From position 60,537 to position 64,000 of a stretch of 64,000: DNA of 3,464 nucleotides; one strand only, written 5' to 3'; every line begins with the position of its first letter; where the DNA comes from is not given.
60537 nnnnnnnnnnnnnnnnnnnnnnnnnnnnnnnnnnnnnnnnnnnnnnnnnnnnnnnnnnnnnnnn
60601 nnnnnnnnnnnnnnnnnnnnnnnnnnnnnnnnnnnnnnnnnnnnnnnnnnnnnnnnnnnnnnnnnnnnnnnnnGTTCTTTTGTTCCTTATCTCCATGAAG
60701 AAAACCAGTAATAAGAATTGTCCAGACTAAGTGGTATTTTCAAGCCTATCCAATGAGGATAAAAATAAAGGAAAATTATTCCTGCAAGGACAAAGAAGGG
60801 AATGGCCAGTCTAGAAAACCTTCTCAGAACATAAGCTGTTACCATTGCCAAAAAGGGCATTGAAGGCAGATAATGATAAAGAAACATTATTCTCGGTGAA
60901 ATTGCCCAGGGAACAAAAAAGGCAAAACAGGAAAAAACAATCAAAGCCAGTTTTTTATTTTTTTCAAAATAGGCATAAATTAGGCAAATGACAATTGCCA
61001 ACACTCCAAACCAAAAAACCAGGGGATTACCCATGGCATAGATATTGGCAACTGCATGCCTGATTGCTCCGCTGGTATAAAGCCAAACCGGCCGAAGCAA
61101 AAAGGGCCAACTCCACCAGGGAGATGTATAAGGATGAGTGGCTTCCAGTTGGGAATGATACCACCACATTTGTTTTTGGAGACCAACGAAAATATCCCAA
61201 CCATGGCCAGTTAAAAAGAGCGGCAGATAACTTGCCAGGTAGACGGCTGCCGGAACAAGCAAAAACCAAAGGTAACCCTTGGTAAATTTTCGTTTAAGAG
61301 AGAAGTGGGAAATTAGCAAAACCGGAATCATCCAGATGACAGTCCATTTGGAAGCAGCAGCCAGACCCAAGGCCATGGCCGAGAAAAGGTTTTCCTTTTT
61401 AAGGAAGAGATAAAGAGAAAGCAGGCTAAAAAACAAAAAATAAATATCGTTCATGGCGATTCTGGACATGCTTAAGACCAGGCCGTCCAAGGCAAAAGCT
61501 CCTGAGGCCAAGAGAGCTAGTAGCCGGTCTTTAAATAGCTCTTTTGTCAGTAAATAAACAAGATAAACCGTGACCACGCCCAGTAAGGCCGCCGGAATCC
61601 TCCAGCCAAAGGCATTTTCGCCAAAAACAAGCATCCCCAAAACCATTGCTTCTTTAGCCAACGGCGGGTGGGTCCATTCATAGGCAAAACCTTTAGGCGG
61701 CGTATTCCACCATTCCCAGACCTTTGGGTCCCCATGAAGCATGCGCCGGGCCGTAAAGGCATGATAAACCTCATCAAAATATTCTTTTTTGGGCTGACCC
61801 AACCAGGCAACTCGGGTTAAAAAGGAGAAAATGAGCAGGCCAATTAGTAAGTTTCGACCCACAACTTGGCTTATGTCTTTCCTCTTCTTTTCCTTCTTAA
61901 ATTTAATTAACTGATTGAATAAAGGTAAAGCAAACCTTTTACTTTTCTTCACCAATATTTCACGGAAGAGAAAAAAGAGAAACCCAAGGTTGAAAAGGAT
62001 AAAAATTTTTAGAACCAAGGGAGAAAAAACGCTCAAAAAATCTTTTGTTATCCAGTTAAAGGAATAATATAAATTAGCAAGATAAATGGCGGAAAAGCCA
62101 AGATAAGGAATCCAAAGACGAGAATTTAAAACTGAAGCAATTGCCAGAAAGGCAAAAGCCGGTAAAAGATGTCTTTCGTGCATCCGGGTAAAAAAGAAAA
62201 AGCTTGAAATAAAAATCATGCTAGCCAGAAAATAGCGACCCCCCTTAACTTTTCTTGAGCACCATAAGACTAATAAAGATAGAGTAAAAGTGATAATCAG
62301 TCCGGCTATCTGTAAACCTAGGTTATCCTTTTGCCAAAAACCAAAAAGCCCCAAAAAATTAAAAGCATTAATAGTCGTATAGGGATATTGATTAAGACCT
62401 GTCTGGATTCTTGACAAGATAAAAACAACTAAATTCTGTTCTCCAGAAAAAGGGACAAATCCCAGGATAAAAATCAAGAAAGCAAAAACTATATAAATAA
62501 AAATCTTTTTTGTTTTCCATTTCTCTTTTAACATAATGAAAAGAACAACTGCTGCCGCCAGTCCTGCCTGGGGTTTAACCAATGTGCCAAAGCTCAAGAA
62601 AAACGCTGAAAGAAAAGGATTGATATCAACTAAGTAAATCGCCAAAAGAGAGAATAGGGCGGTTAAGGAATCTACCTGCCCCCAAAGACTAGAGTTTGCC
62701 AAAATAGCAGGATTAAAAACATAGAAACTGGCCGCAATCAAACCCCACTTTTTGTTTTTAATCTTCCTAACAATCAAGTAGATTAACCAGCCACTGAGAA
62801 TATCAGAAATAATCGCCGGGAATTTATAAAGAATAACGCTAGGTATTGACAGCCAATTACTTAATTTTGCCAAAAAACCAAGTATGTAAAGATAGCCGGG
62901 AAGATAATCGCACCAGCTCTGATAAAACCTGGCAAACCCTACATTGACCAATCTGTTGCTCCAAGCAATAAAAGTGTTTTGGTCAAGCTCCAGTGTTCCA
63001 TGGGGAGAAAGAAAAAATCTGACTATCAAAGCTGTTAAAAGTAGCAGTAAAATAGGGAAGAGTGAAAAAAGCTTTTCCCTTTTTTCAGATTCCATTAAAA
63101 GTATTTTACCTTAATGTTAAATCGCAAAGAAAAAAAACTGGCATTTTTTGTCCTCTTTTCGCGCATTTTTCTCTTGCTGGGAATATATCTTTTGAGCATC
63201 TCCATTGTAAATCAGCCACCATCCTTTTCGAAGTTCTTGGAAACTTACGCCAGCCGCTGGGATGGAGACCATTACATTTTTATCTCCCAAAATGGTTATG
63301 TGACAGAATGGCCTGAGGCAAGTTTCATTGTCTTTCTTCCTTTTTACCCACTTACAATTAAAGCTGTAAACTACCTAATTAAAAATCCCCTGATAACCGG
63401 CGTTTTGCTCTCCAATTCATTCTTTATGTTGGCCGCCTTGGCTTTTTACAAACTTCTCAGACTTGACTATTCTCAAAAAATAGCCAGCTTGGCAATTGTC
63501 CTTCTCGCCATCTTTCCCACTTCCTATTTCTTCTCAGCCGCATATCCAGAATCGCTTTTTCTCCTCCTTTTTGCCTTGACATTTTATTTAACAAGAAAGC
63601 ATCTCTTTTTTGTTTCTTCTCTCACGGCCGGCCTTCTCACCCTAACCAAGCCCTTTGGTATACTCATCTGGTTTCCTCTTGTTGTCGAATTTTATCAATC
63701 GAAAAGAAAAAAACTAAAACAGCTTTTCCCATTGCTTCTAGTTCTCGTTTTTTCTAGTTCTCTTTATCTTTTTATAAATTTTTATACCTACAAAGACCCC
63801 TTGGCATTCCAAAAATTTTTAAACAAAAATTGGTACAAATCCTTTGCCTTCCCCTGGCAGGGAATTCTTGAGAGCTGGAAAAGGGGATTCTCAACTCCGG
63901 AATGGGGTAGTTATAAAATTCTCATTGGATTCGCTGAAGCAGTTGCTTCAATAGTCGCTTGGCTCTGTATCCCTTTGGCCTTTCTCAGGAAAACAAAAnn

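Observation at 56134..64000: Candidate cell-surface/attachment module: PilN/PilO-like genes plus three membrane-anchored surface proteins, flanked by two GT-C glycosyltransferases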

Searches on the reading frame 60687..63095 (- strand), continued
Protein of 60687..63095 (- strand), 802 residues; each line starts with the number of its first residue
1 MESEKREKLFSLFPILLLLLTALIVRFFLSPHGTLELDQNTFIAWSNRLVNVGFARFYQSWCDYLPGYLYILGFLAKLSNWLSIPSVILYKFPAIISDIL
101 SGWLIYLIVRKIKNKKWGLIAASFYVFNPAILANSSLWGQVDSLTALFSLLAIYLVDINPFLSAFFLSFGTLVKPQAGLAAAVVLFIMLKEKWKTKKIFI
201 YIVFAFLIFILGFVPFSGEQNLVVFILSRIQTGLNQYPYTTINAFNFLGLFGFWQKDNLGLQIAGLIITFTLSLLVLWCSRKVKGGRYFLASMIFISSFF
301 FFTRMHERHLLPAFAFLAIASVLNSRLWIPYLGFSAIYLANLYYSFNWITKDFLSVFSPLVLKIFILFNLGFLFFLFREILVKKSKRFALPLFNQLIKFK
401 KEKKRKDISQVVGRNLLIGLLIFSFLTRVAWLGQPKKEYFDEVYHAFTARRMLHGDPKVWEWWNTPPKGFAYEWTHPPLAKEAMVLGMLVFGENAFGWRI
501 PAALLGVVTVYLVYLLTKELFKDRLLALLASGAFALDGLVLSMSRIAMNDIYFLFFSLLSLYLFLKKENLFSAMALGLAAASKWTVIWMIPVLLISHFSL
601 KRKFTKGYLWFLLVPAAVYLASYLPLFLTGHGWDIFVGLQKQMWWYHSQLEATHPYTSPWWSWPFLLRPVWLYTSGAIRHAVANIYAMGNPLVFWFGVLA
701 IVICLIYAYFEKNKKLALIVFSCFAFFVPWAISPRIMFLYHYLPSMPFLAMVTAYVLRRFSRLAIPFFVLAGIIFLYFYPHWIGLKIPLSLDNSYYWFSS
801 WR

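Call 67: predict_structure(alignment_id=A6)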
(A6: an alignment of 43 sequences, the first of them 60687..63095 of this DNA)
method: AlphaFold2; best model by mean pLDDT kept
length: 802 residues; sequences in the alignment: 43
mean_pLDDT: 83.8   pTM: 0.62
mean pLDDT of the five models: 83.8, 82.7, 82.5, 82.1, 79.2
residues with pLDDT >= 90: 372; 70-90: 298; 50-70: 101; < 50: 31
segments of 3 or more residues with pLDDT < 50: 1-4, 238-241, 384-402
pLDDT, mean of each block of 10 residues (from residue 1): 52 88 92 76 90 89 88 90 87 94 95 91 95 85 93 95 97 90 92 94 96 93 91 62 67 59 76 84 84 89 61 93 90 91 78 76 87 87 49 42 68 96 94 78 78 84 58 69 92 92 95 97 95 92 83 95 96 96 88 94 90 94 88 87 72 55 61 73 79 89 90 92 87 61 89 94 92 93 86 71 57
secondary structure, 60 per line:
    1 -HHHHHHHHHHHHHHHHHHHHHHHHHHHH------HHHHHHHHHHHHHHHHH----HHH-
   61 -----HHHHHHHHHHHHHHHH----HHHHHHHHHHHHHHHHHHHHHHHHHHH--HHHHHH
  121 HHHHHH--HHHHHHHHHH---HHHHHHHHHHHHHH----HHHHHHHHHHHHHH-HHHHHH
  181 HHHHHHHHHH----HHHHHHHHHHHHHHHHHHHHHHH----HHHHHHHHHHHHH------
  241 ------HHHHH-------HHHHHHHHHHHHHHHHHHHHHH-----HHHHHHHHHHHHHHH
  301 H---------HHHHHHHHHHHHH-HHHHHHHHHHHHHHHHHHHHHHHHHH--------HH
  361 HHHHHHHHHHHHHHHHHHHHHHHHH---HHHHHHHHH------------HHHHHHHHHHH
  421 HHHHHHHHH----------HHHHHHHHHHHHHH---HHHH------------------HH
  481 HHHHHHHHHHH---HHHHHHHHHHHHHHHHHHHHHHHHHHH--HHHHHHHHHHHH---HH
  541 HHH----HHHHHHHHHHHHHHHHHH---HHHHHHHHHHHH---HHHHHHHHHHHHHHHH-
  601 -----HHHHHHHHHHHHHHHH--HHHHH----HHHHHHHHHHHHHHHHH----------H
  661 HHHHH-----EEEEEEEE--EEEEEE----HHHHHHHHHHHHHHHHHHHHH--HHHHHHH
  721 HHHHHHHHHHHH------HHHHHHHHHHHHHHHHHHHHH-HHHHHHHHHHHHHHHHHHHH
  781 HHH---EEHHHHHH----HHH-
elements in order (helices of 4 or more, strands of 3 or more residues): H2-29 H36-52 H66-81 H86-112 H115-126 H129-138 H142-155 H160-173 H175-190 H195-217 H222-234 H247-251 H259-280 H286-301 H311-323 H325-350 H359-385 H389-397 H410-429 H440-453 H457-460 H479-491 H495-521 H524-535 H539-543 H548-565 H569-580 H584-599 H606-621 H624-628 H633-649 H660-665 E671-678 E681-686 H691-711 H714-732 H739-759 H761-783 H789-794
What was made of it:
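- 60687..63095 (-): Two-module GT-C enzyme. Residues 1-~385 are a DolP-Man-type mannosyltransferase-like module (invariant D38). Residues ~403-802 are a GT39 PMT module (invariant D441-E442 in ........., plus PMT_4TMC). AF2 model with pLDDT 83.8 and a disordered linker at 384-402 (call 67).
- On GT39 protein O-mannosyltransferase (PMT): The AF2 model has pLDDT 83.8 (call 67).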

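Call 70: fold_search(model_id=the predicted structure, library=pdb)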
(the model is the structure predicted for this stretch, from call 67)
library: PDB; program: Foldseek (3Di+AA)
matches with E <= 10: 96; with E <= 0.001: 13
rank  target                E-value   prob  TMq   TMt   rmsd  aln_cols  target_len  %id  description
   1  9i5k_A                9.8e-11  1.00  0.41  0.65   4.5       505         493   20  Structure of the Chaetomium thermophilum Pmt4 homodimer (C2 symmetry) (released 2025-12-24)
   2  9i5l_A                1.4e-07  1.00  0.41  0.47   8.0       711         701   14  Structure of the Chaetomium thermophilum Pmt4 homodimer (C1 symmetry) (released 2025-12-24)
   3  9e6i_B                8.0e-07  1.00  0.41  0.45   5.8       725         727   11  Cryo-EM structure of Saccharomyces cerevisiae Pmt4-Ccw5 complex (released 2025-10-15)
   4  9e61_B                8.6e-07  1.00  0.41  0.44   6.1       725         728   11  Cryo-EM structure of Saccharomyces cerevisiae Pmt4 apo form (released 2025-10-15)
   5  9e61_A                1.5e-06  1.00  0.41  0.44   6.4       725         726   12  Cryo-EM structure of Saccharomyces cerevisiae Pmt4 apo form (released 2025-10-15)
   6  6p25_A                5.7e-06  1.00  0.40  0.44   6.0       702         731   16  Structure of S. cerevisiae protein O-mannosyltransferase Pmt1-Pmt2 complex bound to the sugar donor and a peptide acce (released 2019-07-10)
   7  3wak                  4.4e-05  1.00  0.30  0.28  11.9       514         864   15  Crystal structure of the Archaeoglobus fulgidus oligosaccharyltransferase (O29867_ARCFU) in the apo form (released 2013-10-30)
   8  6p25_B                6.4e-05  1.00  0.39  0.45   5.4       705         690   12  Structure of S. cerevisiae protein O-mannosyltransferase Pmt1-Pmt2 complex bound to the sugar donor and a peptide acce (released 2019-07-10)
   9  7e9s_A                6.4e-05  1.00  0.30  0.28  12.2       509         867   14  Archaeal oligosaccharyltransferase AglB from Archaeoglobus fulgidus in complex with an inhibitory peptide and a dolich (released 2021-09-08)
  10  8age_A                5.9e-04  1.00  0.30  0.37  10.9       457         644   12  Structure of yeast oligosaccharylransferase complex with acceptor peptide bound (released 2022-12-07)
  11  3waj                  7.4e-04  1.00  0.31  0.31  11.0       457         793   15  Crystal structure of the Archaeoglobus fulgidus oligosaccharyltransferase (O29867_ARCFU) complex with Zn and sulfate (released 2013-10-30)
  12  6ftg_5                8.0e-04  1.00  0.30  0.36  14.7       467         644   14  Subtomogram average of OST-containing ribosome-translocon complexes from canine rough microsomal membranes (released 2018-03-21)
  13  8agb_A                1.0e-03  1.00  0.30  0.36  11.9       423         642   13  Structure of yeast oligosaccharylransferase complex with lipid-linked oligosaccharide bound (released 2022-12-07)
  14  5ezm                  1.1e-03  1.00  0.31  0.44   5.4       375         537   15  Crystal Structure of ArnT from Cupriavidus metallidurans in the apo state (released 2016-02-17)
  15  5gmy_A                1.1e-03  1.00  0.31  0.29  12.8       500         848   14  Crystal structure of the Archaeoglobus fulgidus oligosaccharyltransferase (O29867_ARCFU) tethered with an acceptor pep (released 2017-02-01)
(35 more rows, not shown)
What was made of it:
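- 60687..63095 (-): Foldseek top hits are Pmt4, Pmt1 and Pmt2 (best E=1e-10), with further hits to PimE, ALG3, ALG12 and PIG-M (call 70).
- On GT39 protein O-mannosyltransferase (PMT): Foldseek top hits are Pmt4 9i5k (E=9.8e-11, TMt 0.65), yeast Pmt4 and Pmt1/Pmt2 (call 70).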

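Call 71: find_encoding_contigs(protein=window:60687-63095:-, flank=10000, max_places=3)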
Protein window:60687-63095:- (802 aa): 1 contig read that carries it; 1 place shown.
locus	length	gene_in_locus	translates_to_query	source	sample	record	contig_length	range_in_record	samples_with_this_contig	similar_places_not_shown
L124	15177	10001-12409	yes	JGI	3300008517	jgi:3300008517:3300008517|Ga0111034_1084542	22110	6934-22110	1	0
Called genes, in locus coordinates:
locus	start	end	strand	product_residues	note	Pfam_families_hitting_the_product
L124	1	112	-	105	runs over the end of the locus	-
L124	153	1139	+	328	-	PF02646:RmuC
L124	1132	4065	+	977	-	PF00580:UvrD-helicase, PF13245:AAA_19, PF13604:AAA_30 (faint), PF13361:UvrD_C, PF13538:UvrD_C_2 (weak), PF12705:PDDEXK_1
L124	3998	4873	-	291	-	PF02388:FemAB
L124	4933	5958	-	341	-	PF02388:FemAB, PF13480:Acetyltransf_6, PF02388:FemAB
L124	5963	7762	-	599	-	PF00580:UvrD-helicase, PF13245:AAA_19, PF13604:AAA_30 (faint), PF01443:Viral_helicase1 (faint), PF13361:UvrD_C, PF13538:UvrD_C_2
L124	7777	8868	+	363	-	PF03816:LytR_cpsA_psr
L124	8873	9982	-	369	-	PF04188:Mannosyl_trans2 (weak)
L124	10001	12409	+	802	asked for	PF02366:PMT, PF13231:PMT_2, PF16192:PMT_4TMC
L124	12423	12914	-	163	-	-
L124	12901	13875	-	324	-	-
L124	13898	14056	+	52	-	-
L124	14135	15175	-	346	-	?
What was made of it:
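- On LCP-dependent surface glycosylation or glycopolymer ligation: L124, the window's own contig, carries a 363-aa LCP gene right after the PIG-V-like gene (call 71).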

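Call 82: search_protein_families(library=pfam, alignment_id=A6, max_evalue=0.01)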
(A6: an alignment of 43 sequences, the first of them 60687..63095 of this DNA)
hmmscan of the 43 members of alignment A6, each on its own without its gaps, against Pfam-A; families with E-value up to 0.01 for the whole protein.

A. member 1, window:60687-63095:- (802 aa): 3 families
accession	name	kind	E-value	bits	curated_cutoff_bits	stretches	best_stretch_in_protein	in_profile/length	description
PF16192.10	PMT_4TMC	-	1.5e-19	70.7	32.4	1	633-801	2-202/202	C-terminal four TMM region of protein-O-mannosyltransferase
PF02366.24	PMT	-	8.4e-16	58.7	22.7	1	420-613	3-211/245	Dolichyl-phosphate-mannose-protein mannosyltransferase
PF13231.12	PMT_2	-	1.8e-15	57.9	26.1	2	476-619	2-153/160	Dolichyl-phosphate-mannose-protein mannosyltransferase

B. families by the number of members that match (of 43 scanned): 7 families
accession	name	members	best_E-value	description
PF13231.12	PMT_2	43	9.6e-24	Dolichyl-phosphate-mannose-protein mannosyltransferase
PF16192.10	PMT_4TMC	43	5.7e-21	C-terminal four TMM region of protein-O-mannosyltransferase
PF02366.24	PMT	42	8.4e-16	Dolichyl-phosphate-mannose-protein mannosyltransferase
PF15971.10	Mannosyl_trans4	20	2.1e-09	DolP-mannose mannosyltransferase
PF09594.16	GT87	4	2.6e-08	Glycosyltransferase family 87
PF06728.19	PIG-U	2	2.3e-07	GPI transamidase subunit PIG-U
PF14897.12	EpsG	1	0.0024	EpsG family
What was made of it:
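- On GT39 protein O-mannosyltransferase (PMT): Among 43 relatives, 42 match PF02366 and all 43 match PF16192 (call 82).
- On DolP-Man-type GT-C mannosyltransferases (GT87/PimE, Mannosyl_trans4, ALG3-like), for the N-terminal half of the 802-aa protein: Among 43 relatives, Mannosyl_trans4 matches 20 (best E=2e-9), GT87 matches 4 and PIG-U matches 2 (call 82).
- N-terminal module: Mannosyl_trans4 in 20 of 43 members (best E=2e-9), GT87 in 4 of 43, and PimE/ALG3-type fold hits (calls 70, 82).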

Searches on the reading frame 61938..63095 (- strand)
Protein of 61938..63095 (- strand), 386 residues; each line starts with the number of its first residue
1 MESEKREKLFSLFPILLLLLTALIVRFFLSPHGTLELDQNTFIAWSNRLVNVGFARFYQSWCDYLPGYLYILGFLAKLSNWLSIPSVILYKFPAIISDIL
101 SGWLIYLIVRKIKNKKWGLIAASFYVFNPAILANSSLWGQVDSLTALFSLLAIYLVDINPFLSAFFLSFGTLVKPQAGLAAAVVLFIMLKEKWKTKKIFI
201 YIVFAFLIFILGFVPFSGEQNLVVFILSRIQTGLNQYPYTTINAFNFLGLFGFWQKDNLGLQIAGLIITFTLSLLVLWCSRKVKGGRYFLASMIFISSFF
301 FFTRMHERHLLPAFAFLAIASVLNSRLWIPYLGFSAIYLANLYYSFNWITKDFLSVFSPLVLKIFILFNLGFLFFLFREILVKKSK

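Call 10: search_protein_families(library=pfam, proteins=[window:61938-63095:-], max_evalue=10)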
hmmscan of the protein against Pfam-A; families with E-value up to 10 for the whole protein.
seq(386 aa): 1 family
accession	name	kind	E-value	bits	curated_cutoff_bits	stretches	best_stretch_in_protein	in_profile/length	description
PF13231.12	PMT_2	-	8.3e-05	23.3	26.1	1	70-210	8-155/160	Dolichyl-phosphate-mannose-protein mannosyltransferase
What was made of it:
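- On DolP-Man-type GT-C mannosyltransferases (GT87/PimE, Mannosyl_trans4, ALG3-like), for the N-terminal half of the 802-aa protein: The window copy gives only a weak PMT_2 match of 23.3 bits (call 10).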

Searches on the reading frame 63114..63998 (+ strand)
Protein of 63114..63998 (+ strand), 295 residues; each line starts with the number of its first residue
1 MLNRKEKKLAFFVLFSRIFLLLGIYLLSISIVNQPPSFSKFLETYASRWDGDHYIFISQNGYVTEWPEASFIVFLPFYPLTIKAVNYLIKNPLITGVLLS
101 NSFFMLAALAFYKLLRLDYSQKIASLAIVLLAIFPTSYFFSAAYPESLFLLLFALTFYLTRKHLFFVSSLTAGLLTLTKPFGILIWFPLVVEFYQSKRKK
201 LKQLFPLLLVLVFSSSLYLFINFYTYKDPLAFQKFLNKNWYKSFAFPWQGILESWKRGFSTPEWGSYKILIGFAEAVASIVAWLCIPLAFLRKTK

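Call 8: search_protein_families(library=ncbifam, proteins=[window:63114-63998:+], max_evalue=0.1)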
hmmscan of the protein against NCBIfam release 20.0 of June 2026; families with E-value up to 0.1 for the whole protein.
seq(295 aa): 2 families
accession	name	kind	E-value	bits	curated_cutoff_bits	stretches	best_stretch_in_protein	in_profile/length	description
NF046093.1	AZOBR_p60025_fam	subfamily_domain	5.3e-08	32.4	150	1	70-212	89-228/232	AZOBR_p60025 family cell surface glycopolymer formation protein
NF047440.1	LA3751_2_3_fam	subfamily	0.00027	19.9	200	1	46-256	53-272/460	LA_3751/LA_3752 family putative glycosyltransferase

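Call 10: search_protein_families(library=pfam, proteins=[window:63114-63998:+], max_evalue=10)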
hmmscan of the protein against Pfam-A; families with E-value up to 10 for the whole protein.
seq(295 aa): 2 families
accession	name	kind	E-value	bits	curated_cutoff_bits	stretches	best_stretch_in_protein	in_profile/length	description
PF04188.19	Mannosyl_trans2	-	1.6e-06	28.2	22.4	1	37-225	50-250/443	Mannosyltransferase (PIG-V)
PF13231.12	PMT_2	-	0.0006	20.5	26.1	1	76-213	4-150/160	Dolichyl-phosphate-mannose-protein mannosyltransferase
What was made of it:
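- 63114..64000 (+): PIG-V-like GT-C mannosyltransferase, 5' part; the full gene is 369 aa in the source contig and is followed by an LCP gene. Pfam Mannosyl_trans2 28.2 bits against a cut-off of 22.4 (call 10).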
